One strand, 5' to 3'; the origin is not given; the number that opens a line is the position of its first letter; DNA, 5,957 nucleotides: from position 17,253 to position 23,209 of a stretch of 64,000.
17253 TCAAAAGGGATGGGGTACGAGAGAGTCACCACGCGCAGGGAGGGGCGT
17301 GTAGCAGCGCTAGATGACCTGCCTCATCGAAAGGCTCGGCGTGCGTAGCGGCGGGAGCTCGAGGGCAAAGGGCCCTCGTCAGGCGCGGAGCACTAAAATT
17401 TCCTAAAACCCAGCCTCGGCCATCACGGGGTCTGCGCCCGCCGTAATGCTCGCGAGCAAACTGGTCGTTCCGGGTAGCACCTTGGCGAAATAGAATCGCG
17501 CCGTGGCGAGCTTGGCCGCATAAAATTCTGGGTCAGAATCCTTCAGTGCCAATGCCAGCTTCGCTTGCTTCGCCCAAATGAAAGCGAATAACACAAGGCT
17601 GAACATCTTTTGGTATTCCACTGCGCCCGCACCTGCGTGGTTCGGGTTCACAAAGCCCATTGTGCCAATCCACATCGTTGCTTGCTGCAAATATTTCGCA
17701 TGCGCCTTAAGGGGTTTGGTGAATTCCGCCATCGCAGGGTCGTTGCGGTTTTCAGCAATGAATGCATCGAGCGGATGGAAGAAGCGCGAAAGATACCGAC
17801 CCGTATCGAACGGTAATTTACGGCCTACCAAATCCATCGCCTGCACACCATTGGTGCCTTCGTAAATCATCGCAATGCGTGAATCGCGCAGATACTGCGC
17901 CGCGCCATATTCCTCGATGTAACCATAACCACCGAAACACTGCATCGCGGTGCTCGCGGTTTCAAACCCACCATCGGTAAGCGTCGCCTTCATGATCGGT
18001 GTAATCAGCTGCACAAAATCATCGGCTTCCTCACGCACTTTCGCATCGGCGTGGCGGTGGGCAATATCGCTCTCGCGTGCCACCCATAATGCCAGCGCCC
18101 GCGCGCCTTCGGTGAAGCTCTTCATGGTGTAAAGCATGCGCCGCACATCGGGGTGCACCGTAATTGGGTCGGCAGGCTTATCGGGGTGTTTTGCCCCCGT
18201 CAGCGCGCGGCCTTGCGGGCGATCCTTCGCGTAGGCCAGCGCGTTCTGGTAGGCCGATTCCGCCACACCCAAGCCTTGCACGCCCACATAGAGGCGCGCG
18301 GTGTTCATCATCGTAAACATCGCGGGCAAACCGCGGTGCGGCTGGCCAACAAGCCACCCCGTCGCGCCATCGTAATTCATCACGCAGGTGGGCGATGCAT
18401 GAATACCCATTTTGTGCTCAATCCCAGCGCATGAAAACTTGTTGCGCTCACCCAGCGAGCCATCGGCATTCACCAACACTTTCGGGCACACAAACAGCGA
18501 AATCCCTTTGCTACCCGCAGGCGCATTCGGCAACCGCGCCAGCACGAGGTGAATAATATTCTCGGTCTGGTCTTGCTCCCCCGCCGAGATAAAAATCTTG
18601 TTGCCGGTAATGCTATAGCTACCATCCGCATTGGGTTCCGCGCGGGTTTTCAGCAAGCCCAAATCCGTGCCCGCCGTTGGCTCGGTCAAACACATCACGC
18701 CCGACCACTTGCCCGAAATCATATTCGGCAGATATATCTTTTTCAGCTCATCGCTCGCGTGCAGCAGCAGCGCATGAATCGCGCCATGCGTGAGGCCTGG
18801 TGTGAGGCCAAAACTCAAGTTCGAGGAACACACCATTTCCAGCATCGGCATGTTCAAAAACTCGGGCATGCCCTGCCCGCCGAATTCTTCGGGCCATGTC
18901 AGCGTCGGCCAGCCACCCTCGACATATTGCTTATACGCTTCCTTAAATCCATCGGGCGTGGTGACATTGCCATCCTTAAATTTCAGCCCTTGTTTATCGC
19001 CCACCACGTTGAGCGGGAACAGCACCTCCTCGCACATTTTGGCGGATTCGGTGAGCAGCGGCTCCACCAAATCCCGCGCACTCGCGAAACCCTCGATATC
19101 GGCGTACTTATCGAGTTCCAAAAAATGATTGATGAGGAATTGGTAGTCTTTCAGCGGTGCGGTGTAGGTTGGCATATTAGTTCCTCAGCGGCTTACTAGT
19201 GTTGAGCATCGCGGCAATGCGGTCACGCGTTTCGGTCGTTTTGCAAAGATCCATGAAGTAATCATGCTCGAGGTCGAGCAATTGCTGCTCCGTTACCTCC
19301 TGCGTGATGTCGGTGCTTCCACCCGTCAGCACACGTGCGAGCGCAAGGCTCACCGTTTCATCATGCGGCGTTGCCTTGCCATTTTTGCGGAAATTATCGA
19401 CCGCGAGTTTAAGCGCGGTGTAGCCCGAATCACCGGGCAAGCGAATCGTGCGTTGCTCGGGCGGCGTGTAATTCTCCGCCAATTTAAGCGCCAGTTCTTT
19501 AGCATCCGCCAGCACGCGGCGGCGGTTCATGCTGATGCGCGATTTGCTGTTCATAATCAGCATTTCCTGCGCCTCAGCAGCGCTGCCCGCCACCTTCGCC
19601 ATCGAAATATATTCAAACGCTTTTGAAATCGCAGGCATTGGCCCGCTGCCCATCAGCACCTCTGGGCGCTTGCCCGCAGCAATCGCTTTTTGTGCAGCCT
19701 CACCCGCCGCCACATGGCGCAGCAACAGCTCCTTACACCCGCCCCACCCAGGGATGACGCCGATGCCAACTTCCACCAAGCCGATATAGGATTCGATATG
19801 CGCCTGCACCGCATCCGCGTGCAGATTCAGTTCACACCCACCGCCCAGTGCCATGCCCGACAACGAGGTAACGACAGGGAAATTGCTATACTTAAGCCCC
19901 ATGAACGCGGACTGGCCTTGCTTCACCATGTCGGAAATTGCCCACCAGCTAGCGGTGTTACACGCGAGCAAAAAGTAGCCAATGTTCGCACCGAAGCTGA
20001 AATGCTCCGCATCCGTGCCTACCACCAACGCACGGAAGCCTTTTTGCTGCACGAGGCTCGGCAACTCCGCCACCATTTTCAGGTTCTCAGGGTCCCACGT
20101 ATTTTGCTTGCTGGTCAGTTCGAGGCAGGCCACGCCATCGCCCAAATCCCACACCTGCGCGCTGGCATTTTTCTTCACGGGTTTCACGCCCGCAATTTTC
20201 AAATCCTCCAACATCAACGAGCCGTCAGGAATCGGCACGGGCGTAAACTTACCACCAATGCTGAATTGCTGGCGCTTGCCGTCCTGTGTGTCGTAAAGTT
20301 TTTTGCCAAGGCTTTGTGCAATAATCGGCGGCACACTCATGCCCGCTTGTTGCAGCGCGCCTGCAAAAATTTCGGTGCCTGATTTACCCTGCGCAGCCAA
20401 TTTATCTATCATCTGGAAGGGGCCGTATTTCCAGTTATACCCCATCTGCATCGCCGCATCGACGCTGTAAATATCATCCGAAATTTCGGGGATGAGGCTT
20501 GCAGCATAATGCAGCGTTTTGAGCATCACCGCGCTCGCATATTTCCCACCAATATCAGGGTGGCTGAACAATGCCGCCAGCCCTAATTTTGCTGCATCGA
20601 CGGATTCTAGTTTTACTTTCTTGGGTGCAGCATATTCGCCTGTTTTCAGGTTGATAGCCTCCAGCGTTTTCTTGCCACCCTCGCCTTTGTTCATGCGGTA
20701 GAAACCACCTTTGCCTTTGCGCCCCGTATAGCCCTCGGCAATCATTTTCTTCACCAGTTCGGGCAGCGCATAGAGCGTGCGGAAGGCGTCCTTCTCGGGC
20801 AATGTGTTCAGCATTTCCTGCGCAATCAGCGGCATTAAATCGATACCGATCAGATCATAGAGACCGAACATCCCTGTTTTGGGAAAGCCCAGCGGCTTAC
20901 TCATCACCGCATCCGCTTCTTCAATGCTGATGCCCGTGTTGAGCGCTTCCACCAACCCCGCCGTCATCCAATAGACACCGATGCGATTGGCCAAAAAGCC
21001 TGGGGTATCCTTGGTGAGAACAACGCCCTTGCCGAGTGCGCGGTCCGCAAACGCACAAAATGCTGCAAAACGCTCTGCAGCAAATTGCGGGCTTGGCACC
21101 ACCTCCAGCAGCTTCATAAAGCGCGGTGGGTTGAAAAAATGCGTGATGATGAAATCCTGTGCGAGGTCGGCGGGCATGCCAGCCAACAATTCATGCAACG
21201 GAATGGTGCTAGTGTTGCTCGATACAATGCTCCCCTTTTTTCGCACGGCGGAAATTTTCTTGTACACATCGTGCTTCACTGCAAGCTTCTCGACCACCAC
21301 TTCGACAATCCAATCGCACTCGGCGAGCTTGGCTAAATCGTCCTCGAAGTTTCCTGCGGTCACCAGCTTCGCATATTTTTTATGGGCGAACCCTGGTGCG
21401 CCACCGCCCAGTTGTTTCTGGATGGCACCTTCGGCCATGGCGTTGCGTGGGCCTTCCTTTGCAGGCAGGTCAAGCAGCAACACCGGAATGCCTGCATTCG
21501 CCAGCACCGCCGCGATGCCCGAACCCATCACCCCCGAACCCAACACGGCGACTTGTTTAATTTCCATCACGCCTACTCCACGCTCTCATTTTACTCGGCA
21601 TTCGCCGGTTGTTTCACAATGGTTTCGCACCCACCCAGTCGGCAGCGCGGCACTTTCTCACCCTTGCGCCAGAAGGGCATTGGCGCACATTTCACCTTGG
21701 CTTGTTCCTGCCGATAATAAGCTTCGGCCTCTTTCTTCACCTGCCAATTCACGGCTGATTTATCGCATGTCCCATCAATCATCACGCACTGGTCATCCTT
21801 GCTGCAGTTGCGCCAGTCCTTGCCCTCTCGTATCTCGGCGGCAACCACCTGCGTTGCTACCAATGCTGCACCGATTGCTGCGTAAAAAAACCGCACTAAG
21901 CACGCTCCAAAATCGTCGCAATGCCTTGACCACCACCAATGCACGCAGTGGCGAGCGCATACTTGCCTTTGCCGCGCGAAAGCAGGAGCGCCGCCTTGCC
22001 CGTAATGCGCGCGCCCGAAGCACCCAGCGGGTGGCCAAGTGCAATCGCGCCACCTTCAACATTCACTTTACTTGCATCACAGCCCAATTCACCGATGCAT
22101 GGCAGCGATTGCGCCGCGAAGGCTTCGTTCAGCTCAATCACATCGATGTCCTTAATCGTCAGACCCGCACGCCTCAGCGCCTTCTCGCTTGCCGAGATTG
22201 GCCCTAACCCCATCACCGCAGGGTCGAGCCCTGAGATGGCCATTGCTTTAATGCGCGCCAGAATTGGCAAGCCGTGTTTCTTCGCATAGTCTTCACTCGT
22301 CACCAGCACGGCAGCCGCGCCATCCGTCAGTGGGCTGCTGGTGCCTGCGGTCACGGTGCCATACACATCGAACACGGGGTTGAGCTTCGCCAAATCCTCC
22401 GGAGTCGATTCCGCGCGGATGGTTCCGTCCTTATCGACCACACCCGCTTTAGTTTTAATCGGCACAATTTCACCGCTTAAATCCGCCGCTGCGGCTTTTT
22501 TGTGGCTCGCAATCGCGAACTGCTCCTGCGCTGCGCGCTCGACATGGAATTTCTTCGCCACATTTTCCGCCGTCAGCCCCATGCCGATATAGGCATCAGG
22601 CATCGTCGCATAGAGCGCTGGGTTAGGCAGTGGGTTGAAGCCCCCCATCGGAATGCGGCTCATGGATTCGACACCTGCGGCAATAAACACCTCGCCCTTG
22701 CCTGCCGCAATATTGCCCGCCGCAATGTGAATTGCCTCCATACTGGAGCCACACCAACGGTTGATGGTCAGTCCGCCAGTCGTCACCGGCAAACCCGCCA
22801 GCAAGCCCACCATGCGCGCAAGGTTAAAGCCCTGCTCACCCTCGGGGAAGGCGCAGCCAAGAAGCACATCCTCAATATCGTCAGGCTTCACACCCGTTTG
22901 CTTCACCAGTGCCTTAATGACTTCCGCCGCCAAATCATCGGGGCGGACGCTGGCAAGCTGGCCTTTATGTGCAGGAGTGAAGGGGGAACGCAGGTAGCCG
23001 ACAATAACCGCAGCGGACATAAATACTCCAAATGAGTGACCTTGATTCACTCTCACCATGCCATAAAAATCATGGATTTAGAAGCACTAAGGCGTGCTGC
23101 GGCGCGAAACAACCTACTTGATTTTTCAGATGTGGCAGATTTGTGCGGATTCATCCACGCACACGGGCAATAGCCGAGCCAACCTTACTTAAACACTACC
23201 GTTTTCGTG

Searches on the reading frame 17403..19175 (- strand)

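Call 12: search_protein_families(library=pfam, proteins=[window:17403-19175:-], max_evalue=0.01)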
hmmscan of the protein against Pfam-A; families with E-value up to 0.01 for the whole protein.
window:17403-19175:- (590 aa): 6 families
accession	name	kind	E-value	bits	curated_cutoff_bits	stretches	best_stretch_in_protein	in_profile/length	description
PF12806.12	Acyl-CoA_dh_C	-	8.7e-31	107.1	30.3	1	465-586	1-122/124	Acetyl-CoA dehydrogenase C-terminal like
PF00441.29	Acyl-CoA_dh_1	-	3e-22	79.8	22.4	1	281-449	2-145/150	Acyl-CoA dehydrogenase, C-terminal domain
PF02771.21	Acyl-CoA_dh_N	-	3e-11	44.1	22.9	1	78-156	34-113/113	Acyl-CoA dehydrogenase, N-terminal domain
PF02770.24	Acyl-CoA_dh_M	-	2.6e-10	40.8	33.3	1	161-269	2-95/97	Acyl-CoA dehydrogenase, middle domain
PF22924.1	ACOX_C_alpha1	-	2.2e-05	24.7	27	1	290-444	4-159/169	Acyl-CoA oxidase, C-alpha1 domain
PF08028.16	Acyl-CoA_dh_2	-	0.00031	21.5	22.7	1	297-442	3-133/134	Acyl-CoA dehydrogenase, C-terminal domain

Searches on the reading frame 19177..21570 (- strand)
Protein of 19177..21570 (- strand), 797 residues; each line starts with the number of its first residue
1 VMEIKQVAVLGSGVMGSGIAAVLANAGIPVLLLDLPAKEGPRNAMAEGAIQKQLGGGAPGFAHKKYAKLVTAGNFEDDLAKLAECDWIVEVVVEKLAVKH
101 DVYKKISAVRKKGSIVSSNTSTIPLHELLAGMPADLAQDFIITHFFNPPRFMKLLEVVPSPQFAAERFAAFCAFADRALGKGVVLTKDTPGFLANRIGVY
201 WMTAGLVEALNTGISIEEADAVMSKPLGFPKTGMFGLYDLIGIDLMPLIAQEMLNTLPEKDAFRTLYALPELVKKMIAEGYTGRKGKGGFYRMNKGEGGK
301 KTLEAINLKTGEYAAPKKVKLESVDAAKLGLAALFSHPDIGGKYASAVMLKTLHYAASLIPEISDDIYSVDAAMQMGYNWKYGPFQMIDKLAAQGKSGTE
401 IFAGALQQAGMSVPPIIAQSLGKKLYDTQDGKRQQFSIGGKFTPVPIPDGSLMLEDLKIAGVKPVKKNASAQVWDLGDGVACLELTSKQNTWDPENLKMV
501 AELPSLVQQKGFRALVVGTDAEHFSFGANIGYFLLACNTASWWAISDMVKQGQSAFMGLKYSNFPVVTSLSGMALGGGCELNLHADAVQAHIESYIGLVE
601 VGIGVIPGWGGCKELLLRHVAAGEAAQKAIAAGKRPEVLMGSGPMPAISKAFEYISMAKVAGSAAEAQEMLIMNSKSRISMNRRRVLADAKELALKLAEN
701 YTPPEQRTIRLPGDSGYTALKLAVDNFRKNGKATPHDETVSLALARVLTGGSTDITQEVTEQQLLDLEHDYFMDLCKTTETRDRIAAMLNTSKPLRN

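Call 14: search_protein_families(library=pfam, proteins=[window:19177-21570:-], max_evalue=0.001)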
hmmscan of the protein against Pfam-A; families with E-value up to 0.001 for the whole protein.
window:19177-21570:- (797 aa): 4 families
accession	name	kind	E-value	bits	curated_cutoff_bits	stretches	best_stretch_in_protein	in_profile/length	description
PF02737.24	3HCDH_N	-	1.1e-42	146.4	22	1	6-189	1-180/180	3-hydroxyacyl-CoA dehydrogenase, NAD binding domain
PF00725.27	3HCDH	-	6.1e-20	72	22.1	1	191-292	1-96/97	3-hydroxyacyl-CoA dehydrogenase, C-terminal domain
PF00378.25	ECH_1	-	8.5e-12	45.4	27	1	490-627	18-151/251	Enoyl-CoA hydratase/isomerase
PF16113.10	ECH_2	-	0.0009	19.3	27.2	0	513-612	37-136/335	Enoyl-CoA hydratase/isomerase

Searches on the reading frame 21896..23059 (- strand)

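Call 14: search_protein_families(library=pfam, proteins=[window:21896-23059:-], max_evalue=0.001)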
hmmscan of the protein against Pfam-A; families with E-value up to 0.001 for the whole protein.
window:21896-23059:- (387 aa): 3 families
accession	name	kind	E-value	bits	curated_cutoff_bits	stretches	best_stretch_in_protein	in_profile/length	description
PF00108.29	Thiolase_N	-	4.6e-65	220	26.4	1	18-257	2-260/260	Thiolase, N-terminal domain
PF02803.24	Thiolase_C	-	1.1e-46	157.9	27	1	265-386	2-123/123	Thiolase, C-terminal domain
PF22691.2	Thiolase_C_1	-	0.00014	22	28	0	289-327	22-60/144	Thiolase C-terminal domain-like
